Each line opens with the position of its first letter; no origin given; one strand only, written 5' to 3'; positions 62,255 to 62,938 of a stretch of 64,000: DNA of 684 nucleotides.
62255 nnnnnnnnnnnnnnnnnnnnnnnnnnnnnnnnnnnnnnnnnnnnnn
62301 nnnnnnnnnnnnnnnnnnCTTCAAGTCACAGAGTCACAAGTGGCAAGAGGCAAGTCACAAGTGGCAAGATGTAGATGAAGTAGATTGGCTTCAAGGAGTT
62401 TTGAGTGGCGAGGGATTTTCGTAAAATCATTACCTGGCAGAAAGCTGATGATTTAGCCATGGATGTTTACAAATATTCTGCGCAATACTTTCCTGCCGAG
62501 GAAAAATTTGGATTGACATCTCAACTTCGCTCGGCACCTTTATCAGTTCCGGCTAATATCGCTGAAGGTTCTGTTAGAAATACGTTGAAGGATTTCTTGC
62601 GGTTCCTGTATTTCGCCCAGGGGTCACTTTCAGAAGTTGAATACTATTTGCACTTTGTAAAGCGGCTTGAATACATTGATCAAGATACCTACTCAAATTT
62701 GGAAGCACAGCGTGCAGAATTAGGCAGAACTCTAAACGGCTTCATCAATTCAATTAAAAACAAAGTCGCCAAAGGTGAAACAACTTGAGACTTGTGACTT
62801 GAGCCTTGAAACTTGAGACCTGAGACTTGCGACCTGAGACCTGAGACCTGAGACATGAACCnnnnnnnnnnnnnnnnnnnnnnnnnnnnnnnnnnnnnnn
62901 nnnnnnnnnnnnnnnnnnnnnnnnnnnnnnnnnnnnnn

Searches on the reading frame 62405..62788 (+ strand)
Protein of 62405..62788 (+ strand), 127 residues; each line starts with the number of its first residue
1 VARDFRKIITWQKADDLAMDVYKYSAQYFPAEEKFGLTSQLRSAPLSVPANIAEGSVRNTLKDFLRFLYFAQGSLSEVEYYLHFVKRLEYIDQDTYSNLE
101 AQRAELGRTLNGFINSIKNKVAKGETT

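Call 7: search_protein_families(library=pfam, proteins=[window:62405-62788:+])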
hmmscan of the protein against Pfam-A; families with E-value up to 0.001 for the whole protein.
window:62405-62788:+ (127 aa): 2 families
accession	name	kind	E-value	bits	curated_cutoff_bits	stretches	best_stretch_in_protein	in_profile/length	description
PF05635.17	23S_rRNA_IVP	-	3.3e-34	117.8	33.8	1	7-112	2-106/106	23S rRNA-intervening sequence protein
PF22296.2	bAvd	-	2.8e-06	28.2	40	1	9-116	2-106/107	bAvd-like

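Call 25: find_encoding_contigs(protein=window:62405-62788:+, flank=10000, max_places=4)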
Protein window:62405-62788:+ (127 aa): 21 contigs read that carry it; 4 places shown.
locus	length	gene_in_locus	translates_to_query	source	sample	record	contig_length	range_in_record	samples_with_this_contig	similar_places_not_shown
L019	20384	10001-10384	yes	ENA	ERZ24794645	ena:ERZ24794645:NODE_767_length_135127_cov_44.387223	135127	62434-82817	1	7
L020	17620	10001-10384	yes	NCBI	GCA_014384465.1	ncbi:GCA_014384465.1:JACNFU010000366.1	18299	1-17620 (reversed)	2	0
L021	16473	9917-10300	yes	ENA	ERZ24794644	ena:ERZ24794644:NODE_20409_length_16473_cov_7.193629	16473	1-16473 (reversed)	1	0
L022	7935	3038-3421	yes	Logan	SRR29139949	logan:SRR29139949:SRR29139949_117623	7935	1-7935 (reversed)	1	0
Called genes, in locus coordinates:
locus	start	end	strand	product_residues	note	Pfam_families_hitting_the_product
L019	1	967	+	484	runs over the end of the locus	PF06253:MTTB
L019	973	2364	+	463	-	PF06253:MTTB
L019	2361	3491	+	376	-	PF04371:PAD_porph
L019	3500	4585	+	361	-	PF04371:PAD_porph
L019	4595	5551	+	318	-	PF00795:CN_hydrolase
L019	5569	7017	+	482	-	PF06253:MTTB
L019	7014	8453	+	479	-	PF06253:MTTB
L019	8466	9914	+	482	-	PF00171:Aldedh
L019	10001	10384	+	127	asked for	PF05635:23S_rRNA_IVP, PF22296:bAvd (weak)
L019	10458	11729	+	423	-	PF07992:Pyr_redox_2 (weak), PF01494:FAD_binding_3 (weak), PF03486:HI0933_like (faint), PF13738:Pyr_redox_3 (faint), PF00070:Pyr_redox (faint), PF01266:DAO, PF01593:Amino_oxidase (faint), PF13450:NAD_binding_8 (weak)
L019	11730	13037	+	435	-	PF00202:Aminotran_3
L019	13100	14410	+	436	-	PF00202:Aminotran_3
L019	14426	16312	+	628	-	PF02730:AFOR_N, PF01314:AFOR_C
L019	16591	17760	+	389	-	PF03435:Sacchrp_dh_NADP, PF16653:Sacchrp_dh_C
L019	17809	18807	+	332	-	PF00005:ABC_tran, PF13401:AAA_22 (faint), PF13304:AAA_21 (faint), PF08352:oligo_HPY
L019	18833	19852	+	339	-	PF00005:ABC_tran, PF13304:AAA_21 (weak), PF08352:oligo_HPY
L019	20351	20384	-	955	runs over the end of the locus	PF13676:TIR_2, PF24807:WD40_CDC20-Fz, PF24817:WD40_WDHD1_1st, PF25171:Beta-prop_WDR36-Utp21_1st, PF25173:Beta-prop_WDR3_1st, PF25174:Beta-prop_THOC3, PF23381:Beta-prop_IFT122_1st, PF23393:Beta-prop_WDR90_POC16_2nd, +110 more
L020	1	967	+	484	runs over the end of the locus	PF06253:MTTB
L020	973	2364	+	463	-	PF06253:MTTB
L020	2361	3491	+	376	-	PF04371:PAD_porph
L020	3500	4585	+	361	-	PF04371:PAD_porph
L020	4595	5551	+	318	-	PF00795:CN_hydrolase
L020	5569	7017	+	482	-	PF06253:MTTB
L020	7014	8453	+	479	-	PF06253:MTTB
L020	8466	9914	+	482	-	PF00171:Aldedh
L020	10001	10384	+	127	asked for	PF05635:23S_rRNA_IVP, PF22296:bAvd (weak)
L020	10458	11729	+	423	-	PF07992:Pyr_redox_2 (weak), PF01494:FAD_binding_3 (weak), PF03486:HI0933_like (faint), PF13738:Pyr_redox_3 (faint), PF00070:Pyr_redox (faint), PF01266:DAO, PF01593:Amino_oxidase (faint), PF13450:NAD_binding_8 (weak)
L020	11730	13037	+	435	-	PF00202:Aminotran_3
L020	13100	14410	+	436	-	PF00202:Aminotran_3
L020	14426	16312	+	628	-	PF02730:AFOR_N, PF01314:AFOR_C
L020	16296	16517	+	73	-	PF13366:PDDEXK_3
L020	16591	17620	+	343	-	PF03435:Sacchrp_dh_NADP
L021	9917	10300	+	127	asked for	PF05635:23S_rRNA_IVP, PF22296:bAvd (weak)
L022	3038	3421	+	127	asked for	PF05635:23S_rRNA_IVP, PF22296:bAvd (weak)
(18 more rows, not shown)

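Call 38: list_cluster_members(proteins=[L020:14426-16312:+, P0006, P0011, P0036, P0067, P0043, P0026, P0039, P0049, P0076])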
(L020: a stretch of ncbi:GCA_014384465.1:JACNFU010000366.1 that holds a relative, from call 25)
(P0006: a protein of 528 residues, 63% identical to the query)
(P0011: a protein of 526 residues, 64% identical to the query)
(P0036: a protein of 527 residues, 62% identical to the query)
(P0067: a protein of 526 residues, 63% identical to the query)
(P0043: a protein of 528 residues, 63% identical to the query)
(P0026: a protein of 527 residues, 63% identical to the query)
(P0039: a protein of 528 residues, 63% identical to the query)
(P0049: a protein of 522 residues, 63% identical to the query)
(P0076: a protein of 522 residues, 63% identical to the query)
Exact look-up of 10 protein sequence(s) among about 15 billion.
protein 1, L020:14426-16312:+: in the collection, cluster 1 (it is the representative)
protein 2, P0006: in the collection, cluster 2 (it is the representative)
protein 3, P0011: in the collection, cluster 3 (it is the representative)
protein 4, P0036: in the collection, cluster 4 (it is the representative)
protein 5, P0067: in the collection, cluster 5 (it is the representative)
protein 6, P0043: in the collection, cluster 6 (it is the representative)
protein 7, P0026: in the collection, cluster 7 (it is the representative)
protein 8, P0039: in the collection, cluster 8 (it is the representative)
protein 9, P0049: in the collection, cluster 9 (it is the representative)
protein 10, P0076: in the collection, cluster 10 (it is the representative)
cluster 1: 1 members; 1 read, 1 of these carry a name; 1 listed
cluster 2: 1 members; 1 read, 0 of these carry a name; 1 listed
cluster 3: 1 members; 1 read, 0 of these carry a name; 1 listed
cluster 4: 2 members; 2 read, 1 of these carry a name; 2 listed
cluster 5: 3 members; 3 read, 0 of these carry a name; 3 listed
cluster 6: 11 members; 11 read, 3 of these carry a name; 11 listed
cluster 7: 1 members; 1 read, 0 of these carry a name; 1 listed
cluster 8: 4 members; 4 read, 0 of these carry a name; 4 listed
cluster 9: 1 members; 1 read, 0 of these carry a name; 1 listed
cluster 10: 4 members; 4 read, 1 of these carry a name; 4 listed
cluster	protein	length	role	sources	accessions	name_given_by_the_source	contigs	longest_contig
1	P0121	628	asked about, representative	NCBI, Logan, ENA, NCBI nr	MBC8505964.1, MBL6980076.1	MAG: aldehyde ferredoxin oxidoreductase family protein [Anaerolineales bacterium] | aldehyde ferredoxin oxidoreductase family protein [Chloroflexota bacterium]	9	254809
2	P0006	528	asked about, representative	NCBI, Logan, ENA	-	-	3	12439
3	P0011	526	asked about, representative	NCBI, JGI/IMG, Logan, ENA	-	-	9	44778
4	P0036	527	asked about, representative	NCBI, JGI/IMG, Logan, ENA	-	-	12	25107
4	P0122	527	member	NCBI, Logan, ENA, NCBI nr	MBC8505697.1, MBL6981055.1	MAG: DUF4445 domain-containing protein [Anaerolineales bacterium] | DUF4445 domain-containing protein [Chloroflexota bacterium]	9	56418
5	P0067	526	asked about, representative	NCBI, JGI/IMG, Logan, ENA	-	-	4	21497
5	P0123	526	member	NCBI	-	-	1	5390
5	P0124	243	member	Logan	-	-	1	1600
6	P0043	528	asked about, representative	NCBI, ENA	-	-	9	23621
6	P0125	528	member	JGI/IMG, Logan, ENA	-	uncharacterized 2Fe-2S/4Fe-4S cluster protein (DUF4445 family)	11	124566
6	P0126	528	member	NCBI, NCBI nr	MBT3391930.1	MAG: DUF4445 domain-containing protein [Chloroflexi bacterium] | DUF4445 domain-containing protein [Chloroflexota bacterium]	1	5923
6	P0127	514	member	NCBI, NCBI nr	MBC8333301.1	MAG: DUF4445 domain-containing protein, partial [Anaerolineae bacterium] | DUF4445 domain-containing protein [Anaerolineae bacterium]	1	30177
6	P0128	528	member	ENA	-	-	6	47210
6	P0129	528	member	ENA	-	-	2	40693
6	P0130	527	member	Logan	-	-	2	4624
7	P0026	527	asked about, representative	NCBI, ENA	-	-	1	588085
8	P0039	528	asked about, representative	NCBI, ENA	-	-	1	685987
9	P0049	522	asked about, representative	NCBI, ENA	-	-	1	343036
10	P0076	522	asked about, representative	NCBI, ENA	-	-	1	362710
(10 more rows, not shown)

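Call 39: find_encoding_contigs(protein=P0122, flank=10000, max_places=6)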
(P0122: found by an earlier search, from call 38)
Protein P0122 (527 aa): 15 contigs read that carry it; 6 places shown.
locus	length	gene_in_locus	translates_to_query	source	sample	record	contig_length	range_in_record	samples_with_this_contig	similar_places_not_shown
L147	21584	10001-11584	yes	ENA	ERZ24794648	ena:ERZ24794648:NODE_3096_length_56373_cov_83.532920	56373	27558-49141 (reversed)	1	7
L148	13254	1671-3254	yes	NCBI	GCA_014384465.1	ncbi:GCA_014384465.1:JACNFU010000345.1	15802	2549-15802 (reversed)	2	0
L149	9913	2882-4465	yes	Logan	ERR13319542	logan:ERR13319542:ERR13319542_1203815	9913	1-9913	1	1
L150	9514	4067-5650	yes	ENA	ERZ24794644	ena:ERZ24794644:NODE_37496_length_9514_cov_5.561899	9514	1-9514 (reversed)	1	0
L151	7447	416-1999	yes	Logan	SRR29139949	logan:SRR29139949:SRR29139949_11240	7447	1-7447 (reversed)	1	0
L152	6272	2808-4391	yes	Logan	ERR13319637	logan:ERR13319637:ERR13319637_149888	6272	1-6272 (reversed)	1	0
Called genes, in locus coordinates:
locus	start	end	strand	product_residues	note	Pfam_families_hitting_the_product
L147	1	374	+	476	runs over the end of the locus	PF06253:MTTB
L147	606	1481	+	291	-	PF00809:Pterin_bind, PF03599:CdhD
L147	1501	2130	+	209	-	PF00392:GntR, PF07729:FCD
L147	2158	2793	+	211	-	PF02607:B12-binding_2, PF02310:B12-binding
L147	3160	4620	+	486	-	PF06253:MTTB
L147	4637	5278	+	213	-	PF02607:B12-binding_2, PF02310:B12-binding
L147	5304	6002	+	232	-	PF07796:DUF1638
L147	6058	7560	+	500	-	PF06253:MTTB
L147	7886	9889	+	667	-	PF05378:Hydant_A_N, PF13941:MutL (faint), PF01968:Hydantoinase_A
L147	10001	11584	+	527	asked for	PF00111:Fer2 (weak), PF17651:Raco_middle, PF14574:RACo_C_ter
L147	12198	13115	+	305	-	PF00892:EamA, PF16913:PUNUT (weak)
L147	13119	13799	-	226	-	-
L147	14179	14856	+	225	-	-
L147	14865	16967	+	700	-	PF07719:TPR_2 (faint), PF13181:TPR_8 (faint), PF13431:TPR_17 (faint), PF00515:TPR_1 (weak), PF13414:TPR_11 (weak), PF13432:TPR_16 (weak)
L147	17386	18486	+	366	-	PF02073:Peptidase_M29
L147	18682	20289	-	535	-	PF01855:POR_N, PF02775:TPP_enzyme_C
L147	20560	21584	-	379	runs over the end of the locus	PF00072:Response_reg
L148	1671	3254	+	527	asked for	PF00111:Fer2 (weak), PF17651:Raco_middle, PF14574:RACo_C_ter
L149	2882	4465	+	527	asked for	PF00111:Fer2 (weak), PF17651:Raco_middle, PF14574:RACo_C_ter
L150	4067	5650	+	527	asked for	PF00111:Fer2 (weak), PF17651:Raco_middle, PF14574:RACo_C_ter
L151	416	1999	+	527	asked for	PF00111:Fer2 (weak), PF17651:Raco_middle, PF14574:RACo_C_ter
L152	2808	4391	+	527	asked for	PF00111:Fer2 (weak), PF17651:Raco_middle, PF14574:RACo_C_ter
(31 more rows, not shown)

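Call 46: search_protein_families(library=ncbifam, proteins=[L147:606-1481:+], max_evalue=1e-10)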
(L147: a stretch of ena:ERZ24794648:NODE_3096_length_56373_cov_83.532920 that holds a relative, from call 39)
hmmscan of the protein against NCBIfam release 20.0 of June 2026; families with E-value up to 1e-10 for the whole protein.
L147:606-1481:+ (291 aa): 4 families
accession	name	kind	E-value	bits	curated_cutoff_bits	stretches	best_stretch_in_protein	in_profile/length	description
NF005719.0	PRK07535.1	domain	1.1e-93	313.2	259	1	25-289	2-266/268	methyltetrahydrofolate:corrinoid/iron-sulfur protein methyltransferase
TIGR02082.1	metH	equivalog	1.6e-42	145.3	1010.85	1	7-252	326-586/1182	methionine synthase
NF040758.1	CODH_ACS_meth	exception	3e-41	141.5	370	1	25-273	5-254/261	carbon monoxide dehydrogenase/acetyl-CoA synthase methytransferase subunit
NF007024.0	PRK09490.1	equivalog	1.6e-26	92.5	1497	1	11-252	347-603/1234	methionine synthase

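Call 50: list_cluster_members(proteins=[L147:606-1481:+, L147:2158-2793:+, L147:3160-4620:+, L147:4637-5278:+, L147:5304-6002:+, L147:6058-7560:+, L147:7886-9889:+, L019:11730-13037:+, L019:16591-17760:+])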
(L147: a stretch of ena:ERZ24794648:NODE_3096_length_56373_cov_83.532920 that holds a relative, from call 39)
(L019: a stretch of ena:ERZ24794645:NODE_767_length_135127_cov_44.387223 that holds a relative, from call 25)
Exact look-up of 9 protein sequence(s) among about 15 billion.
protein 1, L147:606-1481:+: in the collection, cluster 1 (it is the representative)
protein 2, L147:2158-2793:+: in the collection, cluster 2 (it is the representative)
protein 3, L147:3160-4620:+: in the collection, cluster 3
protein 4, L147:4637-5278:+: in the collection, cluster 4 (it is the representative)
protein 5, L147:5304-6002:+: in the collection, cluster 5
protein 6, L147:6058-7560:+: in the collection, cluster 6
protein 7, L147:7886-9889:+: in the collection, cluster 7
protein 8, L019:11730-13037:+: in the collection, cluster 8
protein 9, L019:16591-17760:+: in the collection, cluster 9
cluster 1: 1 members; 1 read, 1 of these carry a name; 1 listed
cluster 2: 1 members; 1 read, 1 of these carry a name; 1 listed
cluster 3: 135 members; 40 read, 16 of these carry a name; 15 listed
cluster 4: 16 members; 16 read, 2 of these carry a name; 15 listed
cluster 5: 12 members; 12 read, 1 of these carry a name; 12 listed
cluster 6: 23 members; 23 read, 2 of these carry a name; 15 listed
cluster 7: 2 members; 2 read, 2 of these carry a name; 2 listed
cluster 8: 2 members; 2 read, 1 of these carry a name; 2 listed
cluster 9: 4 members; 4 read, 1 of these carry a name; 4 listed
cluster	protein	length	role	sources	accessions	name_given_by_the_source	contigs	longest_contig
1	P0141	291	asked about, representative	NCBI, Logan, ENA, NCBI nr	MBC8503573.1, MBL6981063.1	MAG: dihydropteroate synthase [Anaerolineales bacterium] | dihydropteroate synthase [Chloroflexota bacterium]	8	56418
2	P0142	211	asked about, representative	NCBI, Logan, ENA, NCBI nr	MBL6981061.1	MAG: corrinoid protein [Anaerolineales bacterium] | corrinoid protein [Anaerolineales bacterium]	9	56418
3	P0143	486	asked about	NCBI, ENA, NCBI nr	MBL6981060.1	MAG: trimethylamine methyltransferase family protein [Anaerolineales bacterium] | trimethylamine methyltransferase family protein [Anaerolineales bacterium]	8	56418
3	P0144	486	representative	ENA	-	-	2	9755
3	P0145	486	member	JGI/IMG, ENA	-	trimethylamine--corrinoid protein Co-methyltransferase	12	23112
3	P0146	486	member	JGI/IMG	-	trimethylamine--corrinoid protein Co-methyltransferase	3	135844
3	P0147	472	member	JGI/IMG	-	trimethylamine--corrinoid protein Co-methyltransferase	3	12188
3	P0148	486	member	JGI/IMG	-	trimethylamine--corrinoid protein Co-methyltransferase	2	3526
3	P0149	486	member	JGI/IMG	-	trimethylamine--corrinoid protein Co-methyltransferase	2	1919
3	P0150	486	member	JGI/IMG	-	trimethylamine--corrinoid protein Co-methyltransferase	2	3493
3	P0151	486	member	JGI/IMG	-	trimethylamine--corrinoid protein Co-methyltransferase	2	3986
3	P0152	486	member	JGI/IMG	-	trimethylamine--corrinoid protein Co-methyltransferase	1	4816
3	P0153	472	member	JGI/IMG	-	trimethylamine--corrinoid protein Co-methyltransferase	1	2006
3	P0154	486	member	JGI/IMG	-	trimethylamine--corrinoid protein Co-methyltransferase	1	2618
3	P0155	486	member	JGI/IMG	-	trimethylamine--corrinoid protein Co-methyltransferase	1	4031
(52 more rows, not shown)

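Call 52: find_encoding_contigs(protein=P0141, flank=10000, max_places=2)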
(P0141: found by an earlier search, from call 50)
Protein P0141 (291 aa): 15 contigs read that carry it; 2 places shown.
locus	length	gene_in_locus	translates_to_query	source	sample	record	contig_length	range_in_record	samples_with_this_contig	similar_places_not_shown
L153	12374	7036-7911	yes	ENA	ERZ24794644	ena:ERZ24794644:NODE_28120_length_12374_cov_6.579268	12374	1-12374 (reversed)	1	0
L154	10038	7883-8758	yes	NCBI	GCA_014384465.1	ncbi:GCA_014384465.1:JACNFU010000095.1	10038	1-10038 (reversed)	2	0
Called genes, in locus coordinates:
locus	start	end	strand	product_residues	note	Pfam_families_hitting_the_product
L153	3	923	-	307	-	?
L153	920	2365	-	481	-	PF06253:MTTB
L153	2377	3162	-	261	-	PF01177:Asp_Glu_race (faint)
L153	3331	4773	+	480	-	PF06253:MTTB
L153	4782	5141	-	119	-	-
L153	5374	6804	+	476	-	PF06253:MTTB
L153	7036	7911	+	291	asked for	PF00809:Pterin_bind, PF03599:CdhD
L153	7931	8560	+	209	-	PF00392:GntR, PF07729:FCD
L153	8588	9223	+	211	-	PF02607:B12-binding_2, PF02310:B12-binding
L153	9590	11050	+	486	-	PF06253:MTTB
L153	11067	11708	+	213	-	PF02607:B12-binding_2, PF02310:B12-binding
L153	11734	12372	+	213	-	?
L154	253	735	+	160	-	PF04073:tRNA_edit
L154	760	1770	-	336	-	PF13237:Fer4_10 (faint), PF12837:Fer4_6 (faint), PF14697:Fer4_21, PF12838:Fer4_7, PF13187:Fer4_9 (weak), PF00037:Fer4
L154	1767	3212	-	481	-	PF06253:MTTB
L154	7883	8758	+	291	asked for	PF00809:Pterin_bind, PF03599:CdhD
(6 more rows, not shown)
